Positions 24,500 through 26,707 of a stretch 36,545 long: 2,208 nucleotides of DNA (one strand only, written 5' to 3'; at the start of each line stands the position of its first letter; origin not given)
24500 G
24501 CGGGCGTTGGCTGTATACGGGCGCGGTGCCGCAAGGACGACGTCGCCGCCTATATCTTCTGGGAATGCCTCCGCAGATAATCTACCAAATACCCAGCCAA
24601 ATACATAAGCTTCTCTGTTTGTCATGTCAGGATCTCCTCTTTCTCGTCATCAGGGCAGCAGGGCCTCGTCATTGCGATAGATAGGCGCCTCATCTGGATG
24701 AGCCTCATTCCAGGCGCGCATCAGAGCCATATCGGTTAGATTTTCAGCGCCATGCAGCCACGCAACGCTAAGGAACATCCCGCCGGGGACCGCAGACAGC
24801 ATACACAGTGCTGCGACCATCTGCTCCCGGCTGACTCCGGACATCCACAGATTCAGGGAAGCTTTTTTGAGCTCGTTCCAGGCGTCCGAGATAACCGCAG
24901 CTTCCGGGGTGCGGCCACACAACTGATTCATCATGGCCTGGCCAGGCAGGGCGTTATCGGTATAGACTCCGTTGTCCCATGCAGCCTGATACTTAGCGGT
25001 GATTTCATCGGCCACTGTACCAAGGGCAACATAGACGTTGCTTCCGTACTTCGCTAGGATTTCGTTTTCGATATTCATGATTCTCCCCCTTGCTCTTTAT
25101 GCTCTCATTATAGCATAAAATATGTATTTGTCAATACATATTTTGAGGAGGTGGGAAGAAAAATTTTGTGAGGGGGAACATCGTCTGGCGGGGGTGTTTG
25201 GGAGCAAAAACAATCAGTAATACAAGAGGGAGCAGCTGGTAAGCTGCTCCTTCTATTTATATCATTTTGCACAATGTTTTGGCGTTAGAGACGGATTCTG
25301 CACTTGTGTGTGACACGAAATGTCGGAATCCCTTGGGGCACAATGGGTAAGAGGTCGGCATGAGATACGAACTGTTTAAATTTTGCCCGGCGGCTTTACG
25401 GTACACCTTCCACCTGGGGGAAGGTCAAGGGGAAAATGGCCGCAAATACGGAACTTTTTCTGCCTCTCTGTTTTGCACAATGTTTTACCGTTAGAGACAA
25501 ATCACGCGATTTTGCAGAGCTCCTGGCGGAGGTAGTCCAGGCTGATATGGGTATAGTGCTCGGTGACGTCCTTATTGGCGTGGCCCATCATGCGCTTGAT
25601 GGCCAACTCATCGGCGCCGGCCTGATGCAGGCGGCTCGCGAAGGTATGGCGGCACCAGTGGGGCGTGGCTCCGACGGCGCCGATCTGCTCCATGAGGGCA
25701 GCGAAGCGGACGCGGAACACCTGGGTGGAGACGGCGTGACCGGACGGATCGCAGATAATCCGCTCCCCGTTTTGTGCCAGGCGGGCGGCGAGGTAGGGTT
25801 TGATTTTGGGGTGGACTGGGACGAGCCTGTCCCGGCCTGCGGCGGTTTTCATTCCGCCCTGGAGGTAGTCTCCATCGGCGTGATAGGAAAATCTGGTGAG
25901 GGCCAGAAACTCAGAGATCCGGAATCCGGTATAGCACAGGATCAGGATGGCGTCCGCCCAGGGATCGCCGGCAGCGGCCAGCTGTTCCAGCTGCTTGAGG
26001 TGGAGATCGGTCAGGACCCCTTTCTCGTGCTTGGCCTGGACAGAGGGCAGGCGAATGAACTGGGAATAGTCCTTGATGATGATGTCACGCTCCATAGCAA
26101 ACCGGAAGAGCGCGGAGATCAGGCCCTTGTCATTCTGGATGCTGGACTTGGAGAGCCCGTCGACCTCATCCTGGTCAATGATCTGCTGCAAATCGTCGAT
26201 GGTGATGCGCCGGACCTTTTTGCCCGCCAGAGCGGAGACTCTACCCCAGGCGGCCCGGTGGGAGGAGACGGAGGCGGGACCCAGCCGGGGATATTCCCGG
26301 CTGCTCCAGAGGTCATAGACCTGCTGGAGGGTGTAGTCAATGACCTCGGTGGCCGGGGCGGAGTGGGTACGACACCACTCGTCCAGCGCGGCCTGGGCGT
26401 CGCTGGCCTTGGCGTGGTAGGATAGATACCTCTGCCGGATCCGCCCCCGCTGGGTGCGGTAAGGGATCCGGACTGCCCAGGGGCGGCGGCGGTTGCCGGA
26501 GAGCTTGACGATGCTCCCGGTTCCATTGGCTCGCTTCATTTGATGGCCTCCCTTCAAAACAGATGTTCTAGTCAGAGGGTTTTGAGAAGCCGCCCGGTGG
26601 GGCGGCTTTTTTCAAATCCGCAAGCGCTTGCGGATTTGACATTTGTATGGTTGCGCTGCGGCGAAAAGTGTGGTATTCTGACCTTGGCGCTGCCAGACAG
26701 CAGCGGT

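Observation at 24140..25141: Orphan two-gene accessory operon with consensus promoter and palindromic operator: candidate new toxin-antitoxin / defence module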

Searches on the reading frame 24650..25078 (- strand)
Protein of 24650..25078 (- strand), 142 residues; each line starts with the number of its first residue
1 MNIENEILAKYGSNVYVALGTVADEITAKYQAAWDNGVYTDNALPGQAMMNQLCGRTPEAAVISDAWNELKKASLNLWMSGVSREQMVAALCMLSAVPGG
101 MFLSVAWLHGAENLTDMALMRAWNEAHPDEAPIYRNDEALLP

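Call 3: search_protein_families(library=pfam, proteins=[window:24650-25078:-], max_evalue=1)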
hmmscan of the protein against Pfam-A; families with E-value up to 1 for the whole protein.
window:24650-25078:- (142 aa): 0 families

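Call 4: search_protein_families(library=phrogs, proteins=[window:24650-25078:-], max_evalue=1)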
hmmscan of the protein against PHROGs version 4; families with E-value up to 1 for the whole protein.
window:24650-25078:- (142 aa): 3 families
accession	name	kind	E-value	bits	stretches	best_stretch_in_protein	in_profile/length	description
phrog_12741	-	unknown function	0.31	11.6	1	117-134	12-29/43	-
phrog_30089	-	unknown function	0.34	11.9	0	7-24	18-35/39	-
phrog_29328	-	unknown function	0.38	11.4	1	34-101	59-125/253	-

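Call 5: search_protein_families(library=padloc, proteins=[window:24650-25078:-], max_evalue=1)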
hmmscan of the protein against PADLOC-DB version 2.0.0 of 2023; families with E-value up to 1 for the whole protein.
window:24650-25078:- (142 aa): 0 families

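Call 6: search_protein_families(library=ncbifam, proteins=[window:24650-25078:-], max_evalue=1)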
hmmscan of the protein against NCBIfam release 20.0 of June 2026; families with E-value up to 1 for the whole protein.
window:24650-25078:- (142 aa): 0 families

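Call 10: find_homologous_proteins(query=window:24650-25078:-)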
Query window:24650-25078:- (142 aa): 4 proteins with E <= 0.001 among 29 candidates.
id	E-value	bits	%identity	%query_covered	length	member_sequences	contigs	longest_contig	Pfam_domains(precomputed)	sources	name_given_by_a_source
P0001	7.7e-89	313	99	100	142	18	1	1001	-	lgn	-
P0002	1.1e-87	309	99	99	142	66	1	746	-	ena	-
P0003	1.2e-57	212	73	100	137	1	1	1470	-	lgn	-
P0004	1.1e-32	131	73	67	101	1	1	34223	-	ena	-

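Call 29: search_dna_similar(query=window:24650-25078:-, collection=phages, mode=protein, max_evalue=1, max_rows=15)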
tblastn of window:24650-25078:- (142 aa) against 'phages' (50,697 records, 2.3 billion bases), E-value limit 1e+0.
Records with a match: 1; places in all: 1; records where one place covers at least 80% of the query: 0.
Best place of each record, by identity: <60% 1.
By first word of the organism name: Bacteriophage 1.
By host as written in the record: - 1.
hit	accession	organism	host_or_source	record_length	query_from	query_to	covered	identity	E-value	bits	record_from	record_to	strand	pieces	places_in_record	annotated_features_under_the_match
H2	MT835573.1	Bacteriophage sp.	human fecal samples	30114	24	134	78%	26.9%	3e-2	39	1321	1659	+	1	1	record has no annotation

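Call 34: search_protein_representatives(protein=window:24650-25078:-)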
Query: 142 residues. Proteins with E-value up to 0.001 (for the whole library): 24; up to 1e-10: 9; up to 1e-30: 2. The best 24 are listed.
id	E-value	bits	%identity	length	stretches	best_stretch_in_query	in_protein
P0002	3.5e-88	309.1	99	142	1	1-141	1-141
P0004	3.6e-33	130.9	76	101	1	1-90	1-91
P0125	2.6e-17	79.5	45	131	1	1-137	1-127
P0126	5.8e-14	68.7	44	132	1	1-136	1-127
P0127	5.0e-13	65.7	41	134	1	1-140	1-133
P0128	6.1e-13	65.4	36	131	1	1-138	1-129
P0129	1.2e-12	64.4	44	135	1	20-138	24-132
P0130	4.9e-12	62.4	41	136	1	1-137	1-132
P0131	7.7e-12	61.8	39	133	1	1-140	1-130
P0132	2.8e-10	56.8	38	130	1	1-136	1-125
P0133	2.9e-09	53.5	38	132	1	39-140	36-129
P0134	2.6e-08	50.4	40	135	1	19-138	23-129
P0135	3.0e-08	50.2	31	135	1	3-139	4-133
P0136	5.3e-08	49.4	34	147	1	1-133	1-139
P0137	8.3e-08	48.7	39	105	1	1-101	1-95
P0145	4.7e-04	36.6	35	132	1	24-136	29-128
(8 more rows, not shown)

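Call 46: predict_structure(alignment_id=A3)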
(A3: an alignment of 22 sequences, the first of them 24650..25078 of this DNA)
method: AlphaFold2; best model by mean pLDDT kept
length: 142 residues; sequences in the alignment: 22
mean_pLDDT: 91.2   pTM: 0.83
mean pLDDT of the five models: 91.2, 89.7, 89.0, 88.1, 87.9
residues with pLDDT >= 90: 102; 70-90: 35; 50-70: 5; < 50: 0
segments of 3 or more residues with pLDDT < 50: none
pLDDT, mean of each block of 10 residues (from residue 1): 97 95 98 95 82 90 96 96 97 82 83 90 98 85 55
secondary structure, 60 per line:
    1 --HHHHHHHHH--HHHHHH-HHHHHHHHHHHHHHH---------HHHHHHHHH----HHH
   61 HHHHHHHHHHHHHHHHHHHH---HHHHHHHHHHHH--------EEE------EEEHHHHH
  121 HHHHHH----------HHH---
elements in order: H3-11 H14-19 H21-35 H45-53 H58-80 H84-95 E104-106 E113-115 H116-126

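Call 51: fold_search(model_id=the predicted structure, library=pdb)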
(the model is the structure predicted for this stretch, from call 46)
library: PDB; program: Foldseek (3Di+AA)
matches with E <= 10: 22; with E <= 0.001: 0
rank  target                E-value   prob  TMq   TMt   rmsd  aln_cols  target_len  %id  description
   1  5m30_A                3.7e+00  0.04  0.19  0.12  12.9       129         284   13  Structure of TssK from T6SS EAEC in complex with nanobody nb18 (released 2017-06-21)
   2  9s99_A                4.2e+00  0.06  0.19  0.15  18.6       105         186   16  CdvB2 filament - high twist, class B (released 2026-01-28)
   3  9s99_B                4.6e+00  0.05  0.21  0.15  16.9       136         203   12  CdvB2 filament - high twist, class B (released 2026-01-28)
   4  6yxx_BL               5.8e+00  0.02  0.16  0.11  16.8       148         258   10  State A of the Trypanosoma brucei mitoribosomal large subunit assembly intermediate (released 2020-10-14)
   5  9s97_C                6.1e+00  0.04  0.20  0.15  17.9       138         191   14  CdvB2 filament - low twist (released 2026-01-28)
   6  5oql_A                6.4e+00  0.06  0.22  0.05  13.3       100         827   14  Cryo-EM structure of the 90S pre-ribosome from Chaetomium thermophilum (released 2017-10-11)
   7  8rxh_La               7.2e+00  0.02  0.22  0.24  19.9       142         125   12  CRYO-EM STRUCTURE OF LEISHMANIA MAJOR 80S RIBOSOME WITH A/P/E-site tRNA AND mRNA : PARENTAL STRAIN (released 2024-05-15)
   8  8fy4_A                7.6e+00  0.04  0.20  0.14  12.7       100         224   11  Structure of NOT1:NOT10:NOT11 module of the chicken CCR4-NOT complex (released 2023-08-30)
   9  2o26_A                7.6e+00  0.03  0.14  0.14  12.2        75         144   12  Structure of a class III RTK signaling assembly (released 2007-03-13)
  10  8p0w_A                7.6e+00  0.03  0.19  0.15  11.6       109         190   16  Structure of the human Commander complex COMMD ring (released 2024-03-20)
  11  1dvk_B                7.6e+00  0.02  0.18  0.17  12.6       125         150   11  CRYSTAL STRUCTURE OF THE FUNCTIONAL DOMAIN OF THE SPLICING FACTOR PRP18 (released 2000-04-05)
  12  8a98_a                8.0e+00  0.02  0.23  0.26  19.6       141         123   12  CRYO-EM STRUCTURE OF LEISHMANIA MAJOR 80S RIBOSOME : snoRNA MUTANT (released 2023-10-11)
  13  9n73_LO               8.4e+00  0.06  0.24  0.05  13.2       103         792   11  SSU processome maturation and disassembly, State G (released 2025-10-29)
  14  5h7n_B                8.4e+00  0.05  0.24  0.10  10.4        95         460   17  Crystal structure of human NLRP12-PYD with a MBP tag (released 2017-02-15)
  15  2o26_B                8.4e+00  0.03  0.14  0.14  12.2        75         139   12  Structure of a class III RTK signaling assembly (released 2007-03-13)
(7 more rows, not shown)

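Call 57: find_homologous_proteins(query=A3, max_evalue=0.001)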
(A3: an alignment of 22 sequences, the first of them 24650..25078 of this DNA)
Query A3 (22 sequences) (142 aa, profile of the alignment): 43 proteins with E <= 0.001 among 1394 candidates.
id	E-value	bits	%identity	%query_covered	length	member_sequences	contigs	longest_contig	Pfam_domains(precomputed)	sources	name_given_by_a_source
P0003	6.8e-44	167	73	100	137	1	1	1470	-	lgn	-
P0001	1.8e-43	166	99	100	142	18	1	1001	-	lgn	-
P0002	2.9e-43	165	99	99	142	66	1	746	-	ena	-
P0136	2.2e-34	136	32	94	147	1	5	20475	-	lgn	-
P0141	1.8e-33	133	33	96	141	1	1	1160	-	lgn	-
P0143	8.1e-33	131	29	91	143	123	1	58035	-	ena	-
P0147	2.5e-32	130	30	91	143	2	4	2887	-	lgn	-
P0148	2.6e-32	130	30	79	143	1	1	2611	-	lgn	-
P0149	3.8e-32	129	27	94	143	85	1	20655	-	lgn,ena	-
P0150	9.0e-32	128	30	91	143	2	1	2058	-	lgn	-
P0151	2.7e-31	126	26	91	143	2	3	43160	-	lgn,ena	-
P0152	2.8e-31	126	27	94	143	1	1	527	-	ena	-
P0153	4.9e-31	125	26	91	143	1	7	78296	-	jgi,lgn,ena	jgi:hypothetical protein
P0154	6.4e-31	125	26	91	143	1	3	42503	-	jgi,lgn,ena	jgi:hypothetical protein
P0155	7.1e-31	125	27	91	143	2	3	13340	-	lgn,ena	-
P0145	1.0e-28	118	31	77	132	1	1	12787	-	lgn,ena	-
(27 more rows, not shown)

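Call 58: fold_search(model_id=the predicted structure, library=viral)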
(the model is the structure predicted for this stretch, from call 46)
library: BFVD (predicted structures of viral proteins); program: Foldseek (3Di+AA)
matches with E <= 10: 55; with E <= 0.001: 3
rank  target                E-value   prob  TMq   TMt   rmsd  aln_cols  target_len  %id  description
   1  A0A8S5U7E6            1.6e-05  1.00  0.71  0.70   5.1       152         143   24  Uncharacterized protein [Myoviridae sp. ctsNY46]
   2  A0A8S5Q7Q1            4.7e-05  1.00  0.68  0.73   3.8       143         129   23  Uncharacterized protein [Siphoviridae sp. ctdcr45]
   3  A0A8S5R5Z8            2.6e-04  1.00  0.72  0.68   4.9       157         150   20  Uncharacterized protein [Siphoviridae sp. ctpV36]
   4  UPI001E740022         1.0e+00  0.57  0.31  0.52   4.3        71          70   13  (no name look-up for this kind of identifier)
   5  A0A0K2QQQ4            1.9e+00  0.05  0.18  0.13  13.5       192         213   14  Uncharacterized protein [Ralstonia phage RSF1]
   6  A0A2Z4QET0            2.2e+00  0.07  0.18  0.18   9.0        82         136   12  Uncharacterized protein [Erwinia phage vB_EamM_Alexandra]
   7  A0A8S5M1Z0            2.2e+00  0.04  0.18  0.17  17.7       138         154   13  Uncharacterized protein [Siphoviridae sp. cttDR14]
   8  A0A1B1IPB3            2.8e+00  0.04  0.17  0.06  18.3       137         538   11  (no name in the UniProt tables at hand)
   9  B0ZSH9                2.9e+00  0.06  0.19  0.20   9.9        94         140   17  Uncharacterized protein [Halomonas phage phiHAP-1 (isolate -/Gulf of Mexico/-/2001)]
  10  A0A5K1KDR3            3.1e+00  0.06  0.17  0.17  13.3        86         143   14  Capsid protein (Fragment) [Shallot latent virus]
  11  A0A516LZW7            3.7e+00  0.03  0.18  0.11  19.0       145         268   12  (no name in the UniProt tables at hand)
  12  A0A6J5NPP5            4.3e+00  0.08  0.24  0.33  13.4        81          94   21  Uncharacterized protein [uncultured Caudovirales phage]
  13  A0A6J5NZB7            4.5e+00  0.04  0.25  0.11  17.1       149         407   14  Phage head morphogenesis domain [uncultured Caudovirales phage]
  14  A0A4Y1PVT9            4.8e+00  0.13  0.18  0.19   6.1        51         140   14  (no name in the UniProt tables at hand)
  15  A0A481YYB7            4.8e+00  0.04  0.18  0.04  11.5       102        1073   10  Uncharacterized protein [Marseillevirus LCMAC202]
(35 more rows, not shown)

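Call 59: find_encoding_contigs(protein=P0153, flank=3500, max_places=3)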
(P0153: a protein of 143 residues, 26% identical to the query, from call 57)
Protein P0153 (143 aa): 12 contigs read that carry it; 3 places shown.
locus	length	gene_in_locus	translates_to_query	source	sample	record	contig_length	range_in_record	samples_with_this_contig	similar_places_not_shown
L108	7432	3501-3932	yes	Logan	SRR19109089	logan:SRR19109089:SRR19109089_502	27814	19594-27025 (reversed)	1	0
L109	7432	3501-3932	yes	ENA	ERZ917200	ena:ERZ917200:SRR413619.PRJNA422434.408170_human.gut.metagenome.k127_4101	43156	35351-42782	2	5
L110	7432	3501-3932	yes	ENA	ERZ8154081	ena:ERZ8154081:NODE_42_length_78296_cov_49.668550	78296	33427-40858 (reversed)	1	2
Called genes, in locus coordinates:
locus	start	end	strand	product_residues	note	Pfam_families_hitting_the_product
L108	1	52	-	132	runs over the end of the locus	-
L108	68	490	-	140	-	-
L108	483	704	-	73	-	-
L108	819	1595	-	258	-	-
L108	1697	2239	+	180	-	PF07463:NUMOD4, PF13392:HNH_3 (weak)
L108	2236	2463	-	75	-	-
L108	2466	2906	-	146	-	-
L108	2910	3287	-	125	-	-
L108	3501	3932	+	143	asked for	-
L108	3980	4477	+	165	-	PF12844:HTH_19 (faint), PF13443:HTH_26 (weak), PF13560:HTH_31, PF01381:HTH_3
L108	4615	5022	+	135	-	-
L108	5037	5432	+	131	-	PF01402:RHH_1 (weak)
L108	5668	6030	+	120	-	-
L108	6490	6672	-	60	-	-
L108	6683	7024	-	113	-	-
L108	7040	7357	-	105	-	-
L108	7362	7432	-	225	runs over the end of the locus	PF01183:Glyco_hydro_25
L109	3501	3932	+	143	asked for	-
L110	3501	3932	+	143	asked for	-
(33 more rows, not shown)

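Call 60: find_encoding_contigs(protein=P0136, flank=3500, max_places=2)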
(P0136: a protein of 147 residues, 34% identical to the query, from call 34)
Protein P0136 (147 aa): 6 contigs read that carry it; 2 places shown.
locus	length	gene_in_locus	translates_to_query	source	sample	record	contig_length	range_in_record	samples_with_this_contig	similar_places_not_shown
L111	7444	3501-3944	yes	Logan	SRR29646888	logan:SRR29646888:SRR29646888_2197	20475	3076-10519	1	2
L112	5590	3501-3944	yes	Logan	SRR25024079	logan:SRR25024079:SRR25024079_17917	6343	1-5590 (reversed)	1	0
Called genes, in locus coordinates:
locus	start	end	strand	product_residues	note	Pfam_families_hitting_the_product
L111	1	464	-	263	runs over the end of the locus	PF01507:PAPS_reduct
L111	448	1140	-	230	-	PF27782:Csf3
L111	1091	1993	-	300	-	-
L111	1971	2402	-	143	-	-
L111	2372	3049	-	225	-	PF27781:Csf1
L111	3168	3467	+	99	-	-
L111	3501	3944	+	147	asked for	-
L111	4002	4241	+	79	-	-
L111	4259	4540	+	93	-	PF01381:HTH_3 (weak)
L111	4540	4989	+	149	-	-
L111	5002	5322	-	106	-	-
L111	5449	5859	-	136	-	PF06541:ABC_trans_CmpB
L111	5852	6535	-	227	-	PF14301:DUF4376 (weak)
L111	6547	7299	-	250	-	-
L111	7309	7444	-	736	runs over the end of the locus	-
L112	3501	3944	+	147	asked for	-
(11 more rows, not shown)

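Call 61: find_encoding_contigs(protein=P0145, flank=3500, max_places=2)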
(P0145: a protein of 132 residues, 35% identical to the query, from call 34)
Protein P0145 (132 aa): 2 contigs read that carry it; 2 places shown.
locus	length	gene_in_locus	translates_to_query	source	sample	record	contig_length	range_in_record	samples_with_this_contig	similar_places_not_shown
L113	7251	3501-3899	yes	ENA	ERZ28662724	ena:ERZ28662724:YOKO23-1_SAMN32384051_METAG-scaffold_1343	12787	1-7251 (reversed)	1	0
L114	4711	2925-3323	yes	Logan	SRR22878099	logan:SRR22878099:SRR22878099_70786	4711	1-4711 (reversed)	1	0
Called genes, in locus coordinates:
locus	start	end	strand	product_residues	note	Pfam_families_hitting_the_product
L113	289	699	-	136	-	-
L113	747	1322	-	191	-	PF06414:Zeta_toxin (faint)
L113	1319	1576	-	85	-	PF13443:HTH_26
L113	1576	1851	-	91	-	-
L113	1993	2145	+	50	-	-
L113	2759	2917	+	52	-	-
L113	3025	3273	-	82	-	PF01381:HTH_3 (weak), PF13443:HTH_26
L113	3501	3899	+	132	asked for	-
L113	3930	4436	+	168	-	-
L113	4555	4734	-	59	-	PF12844:HTH_19, PF13560:HTH_31, PF01381:HTH_3, PF13443:HTH_26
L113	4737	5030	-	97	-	-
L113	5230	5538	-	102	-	-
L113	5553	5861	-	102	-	-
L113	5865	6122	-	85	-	-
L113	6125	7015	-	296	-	PF01551:Peptidase_M23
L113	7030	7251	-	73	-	?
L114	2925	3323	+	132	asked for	-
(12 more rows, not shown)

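Call 63: search_solved_structures(query=A3, max_evalue=1)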
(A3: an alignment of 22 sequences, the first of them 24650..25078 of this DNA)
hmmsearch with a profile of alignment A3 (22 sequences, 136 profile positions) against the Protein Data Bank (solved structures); distinct sequences matched with E-value up to 1: 0.

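Call 79: find_related_loci(query=P0125, collection=viral_contigs, flank=3000)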
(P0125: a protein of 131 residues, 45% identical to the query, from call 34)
Query P0125 (131 aa) in viral_contigs; peptide patterns used: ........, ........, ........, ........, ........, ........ (x = any residue, [..] = any of these).
4 stretches matched a pattern; 1 encode a relative of the query (tblastn E <= 1e-3); 1 distinct loci.
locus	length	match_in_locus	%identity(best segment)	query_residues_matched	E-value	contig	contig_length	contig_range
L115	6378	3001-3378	37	1-127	4e-22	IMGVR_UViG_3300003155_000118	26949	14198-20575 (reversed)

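Call 80: find_related_loci(query=P0131, collection=viral_contigs, flank=3000)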
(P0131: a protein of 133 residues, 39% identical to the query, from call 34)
Query P0131 (133 aa) in viral_contigs; peptide patterns used: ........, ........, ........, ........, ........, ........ (x = any residue, [..] = any of these).
5 stretches matched a pattern, but none encodes a relative of the query by tblastn (E <= 1e-3).

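Call 89: list_cluster_members(proteins=[P0005, window:24650-25078:-])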
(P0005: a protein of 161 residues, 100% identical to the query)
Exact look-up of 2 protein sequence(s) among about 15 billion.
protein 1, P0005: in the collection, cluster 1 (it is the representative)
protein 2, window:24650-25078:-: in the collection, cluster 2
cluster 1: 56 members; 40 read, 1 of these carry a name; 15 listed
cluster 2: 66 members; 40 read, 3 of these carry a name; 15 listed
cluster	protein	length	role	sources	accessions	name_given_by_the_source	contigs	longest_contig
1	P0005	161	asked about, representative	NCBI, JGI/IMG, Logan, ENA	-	hypothetical protein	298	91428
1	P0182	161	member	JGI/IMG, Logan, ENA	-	-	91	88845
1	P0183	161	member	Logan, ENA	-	-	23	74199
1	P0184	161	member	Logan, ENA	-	-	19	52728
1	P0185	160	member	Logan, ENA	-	-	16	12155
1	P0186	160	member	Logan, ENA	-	-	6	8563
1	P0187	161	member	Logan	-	-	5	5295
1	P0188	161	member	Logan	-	-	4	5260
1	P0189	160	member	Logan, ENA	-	-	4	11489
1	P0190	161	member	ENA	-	-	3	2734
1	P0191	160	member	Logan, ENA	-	-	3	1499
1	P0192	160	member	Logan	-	-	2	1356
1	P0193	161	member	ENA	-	-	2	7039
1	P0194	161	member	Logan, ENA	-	-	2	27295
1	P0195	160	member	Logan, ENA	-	-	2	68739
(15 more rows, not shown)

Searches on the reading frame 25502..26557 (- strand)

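Call 84: search_protein_families(library=pfam, proteins=[window:25502-26557:-], max_evalue=0.00001)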
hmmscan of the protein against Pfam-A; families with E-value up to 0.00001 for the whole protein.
window:25502-26557:- (351 aa): 1 family
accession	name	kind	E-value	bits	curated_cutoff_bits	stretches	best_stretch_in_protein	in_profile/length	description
PF00589.27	Phage_integrase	-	3.4e-17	63.2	27.1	1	202-338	26-168/172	Phage integrase family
